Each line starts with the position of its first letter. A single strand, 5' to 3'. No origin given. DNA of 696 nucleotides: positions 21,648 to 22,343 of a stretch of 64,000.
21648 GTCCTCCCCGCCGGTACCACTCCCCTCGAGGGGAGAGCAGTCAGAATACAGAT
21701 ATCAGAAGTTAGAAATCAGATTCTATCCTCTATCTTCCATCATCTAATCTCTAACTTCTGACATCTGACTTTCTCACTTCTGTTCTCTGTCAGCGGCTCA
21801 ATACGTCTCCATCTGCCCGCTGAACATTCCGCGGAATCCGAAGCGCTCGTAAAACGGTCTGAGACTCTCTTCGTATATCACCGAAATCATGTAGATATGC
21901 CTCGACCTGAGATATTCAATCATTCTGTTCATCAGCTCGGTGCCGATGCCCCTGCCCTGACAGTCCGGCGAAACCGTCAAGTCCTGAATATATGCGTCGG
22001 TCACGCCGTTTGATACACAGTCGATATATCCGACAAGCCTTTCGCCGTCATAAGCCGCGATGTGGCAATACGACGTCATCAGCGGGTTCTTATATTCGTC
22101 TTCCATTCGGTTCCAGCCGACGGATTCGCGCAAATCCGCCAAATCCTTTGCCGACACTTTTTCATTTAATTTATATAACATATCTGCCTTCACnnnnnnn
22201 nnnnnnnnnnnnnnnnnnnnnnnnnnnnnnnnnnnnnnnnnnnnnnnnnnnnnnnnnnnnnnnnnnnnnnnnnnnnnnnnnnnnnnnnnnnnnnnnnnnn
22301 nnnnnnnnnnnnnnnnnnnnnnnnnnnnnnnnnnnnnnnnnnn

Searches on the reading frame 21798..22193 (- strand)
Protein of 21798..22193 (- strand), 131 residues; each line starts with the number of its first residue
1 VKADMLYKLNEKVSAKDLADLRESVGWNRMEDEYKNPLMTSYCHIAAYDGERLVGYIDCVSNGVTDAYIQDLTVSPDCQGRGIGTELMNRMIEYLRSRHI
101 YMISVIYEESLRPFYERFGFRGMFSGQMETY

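Call 83: search_protein_families(library=pfam, proteins=[window:21798-22193:-])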
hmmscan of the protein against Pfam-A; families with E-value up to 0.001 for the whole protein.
window:21798-22193:- (131 aa): 6 families
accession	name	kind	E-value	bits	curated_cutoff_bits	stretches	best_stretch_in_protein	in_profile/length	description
PF00583.31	Acetyltransf_1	-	2.2e-18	67.1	20.7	1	25-120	14-116/116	Acetyltransferase (GNAT) family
PF13673.13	Acetyltransf_10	-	9.6e-17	61.6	23.6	1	39-123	28-110/128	Acetyltransferase (GNAT) domain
PF13508.13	Acetyltransf_7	-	2e-15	57.4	27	1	43-121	4-83/84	Acetyltransferase (GNAT) domain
PF13527.13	Acetyltransf_9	-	1.2e-08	35.4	25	1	33-121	32-125/127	Acetyltransferase (GNAT) domain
PF08445.16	FR47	-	0.00015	22.1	22.1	1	67-122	22-79/86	FR47-like protein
PF14542.12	Acetyltransf_CG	-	0.00051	20.5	30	1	53-102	11-60/80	GCN5-related N-acetyl-transferase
